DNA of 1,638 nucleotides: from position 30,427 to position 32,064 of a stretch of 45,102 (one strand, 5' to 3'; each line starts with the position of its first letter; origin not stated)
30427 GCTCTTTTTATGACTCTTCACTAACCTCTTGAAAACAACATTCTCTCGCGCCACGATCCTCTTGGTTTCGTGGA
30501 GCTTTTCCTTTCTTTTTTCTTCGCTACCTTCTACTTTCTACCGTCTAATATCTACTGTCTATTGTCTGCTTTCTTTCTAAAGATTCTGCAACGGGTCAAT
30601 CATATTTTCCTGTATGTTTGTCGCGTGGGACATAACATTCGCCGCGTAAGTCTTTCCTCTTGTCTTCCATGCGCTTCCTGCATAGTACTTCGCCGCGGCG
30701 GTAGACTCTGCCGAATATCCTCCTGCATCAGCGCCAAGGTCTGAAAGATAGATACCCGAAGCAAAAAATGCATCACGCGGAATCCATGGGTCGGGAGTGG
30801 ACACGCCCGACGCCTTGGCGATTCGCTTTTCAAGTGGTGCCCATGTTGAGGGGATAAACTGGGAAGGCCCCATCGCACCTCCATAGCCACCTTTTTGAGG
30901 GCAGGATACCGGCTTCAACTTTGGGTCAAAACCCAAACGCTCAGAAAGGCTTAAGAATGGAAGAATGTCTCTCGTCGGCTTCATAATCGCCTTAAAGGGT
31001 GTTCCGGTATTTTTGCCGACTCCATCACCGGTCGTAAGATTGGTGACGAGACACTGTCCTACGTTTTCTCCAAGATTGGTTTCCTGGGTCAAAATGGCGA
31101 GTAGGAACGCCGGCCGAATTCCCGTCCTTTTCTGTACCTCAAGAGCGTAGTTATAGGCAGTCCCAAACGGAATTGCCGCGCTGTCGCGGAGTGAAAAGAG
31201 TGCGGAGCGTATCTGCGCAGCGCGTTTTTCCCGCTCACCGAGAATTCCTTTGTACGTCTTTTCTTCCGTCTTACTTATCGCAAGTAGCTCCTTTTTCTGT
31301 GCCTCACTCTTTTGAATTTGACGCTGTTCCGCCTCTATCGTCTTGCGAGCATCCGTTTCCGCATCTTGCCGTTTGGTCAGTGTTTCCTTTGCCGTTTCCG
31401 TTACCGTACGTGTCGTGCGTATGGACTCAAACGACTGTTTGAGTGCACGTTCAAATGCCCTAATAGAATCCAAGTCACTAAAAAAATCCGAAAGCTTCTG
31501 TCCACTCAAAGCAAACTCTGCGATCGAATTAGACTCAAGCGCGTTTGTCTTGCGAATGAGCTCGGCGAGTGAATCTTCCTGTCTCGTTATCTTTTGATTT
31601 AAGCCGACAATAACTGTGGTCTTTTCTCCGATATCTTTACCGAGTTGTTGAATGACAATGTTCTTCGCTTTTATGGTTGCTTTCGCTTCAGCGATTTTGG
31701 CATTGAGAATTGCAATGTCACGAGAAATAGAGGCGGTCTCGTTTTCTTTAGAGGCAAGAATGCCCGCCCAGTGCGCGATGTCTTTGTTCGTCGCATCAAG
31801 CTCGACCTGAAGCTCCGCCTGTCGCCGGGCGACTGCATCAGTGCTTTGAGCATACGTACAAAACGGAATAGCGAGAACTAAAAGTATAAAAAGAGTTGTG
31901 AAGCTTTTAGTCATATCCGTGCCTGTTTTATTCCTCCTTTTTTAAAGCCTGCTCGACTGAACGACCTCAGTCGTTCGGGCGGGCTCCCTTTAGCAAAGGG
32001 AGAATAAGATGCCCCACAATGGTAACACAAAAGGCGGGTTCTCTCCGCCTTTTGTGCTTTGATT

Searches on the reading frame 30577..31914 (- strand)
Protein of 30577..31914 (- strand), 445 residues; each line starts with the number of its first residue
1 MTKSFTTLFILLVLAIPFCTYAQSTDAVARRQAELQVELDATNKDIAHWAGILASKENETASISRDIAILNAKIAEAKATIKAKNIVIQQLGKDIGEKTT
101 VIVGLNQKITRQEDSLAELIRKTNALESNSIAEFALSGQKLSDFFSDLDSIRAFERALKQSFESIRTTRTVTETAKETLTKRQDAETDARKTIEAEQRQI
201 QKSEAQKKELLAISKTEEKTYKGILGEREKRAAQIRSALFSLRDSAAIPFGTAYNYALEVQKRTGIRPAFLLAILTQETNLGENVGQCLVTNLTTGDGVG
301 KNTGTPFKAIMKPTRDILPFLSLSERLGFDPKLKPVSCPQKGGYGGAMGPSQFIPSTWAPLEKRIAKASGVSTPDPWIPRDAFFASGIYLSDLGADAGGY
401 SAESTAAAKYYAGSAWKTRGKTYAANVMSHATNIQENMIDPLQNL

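Call 13: search_protein_families(library=pfam, proteins=[window:30577-31914:-], max_evalue=0.01)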
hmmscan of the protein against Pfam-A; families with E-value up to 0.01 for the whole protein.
window:30577-31914:- (445 aa): 2 families
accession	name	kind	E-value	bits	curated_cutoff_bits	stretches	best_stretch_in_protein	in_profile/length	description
PF13406.11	SLT_2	-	1.5e-09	37.9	24.3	1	250-405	69-214/292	Transglycosylase SLT domain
PF17082.10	Spc29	-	0.0052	17.1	31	1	55-215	105-229/245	Spindle Pole Component 29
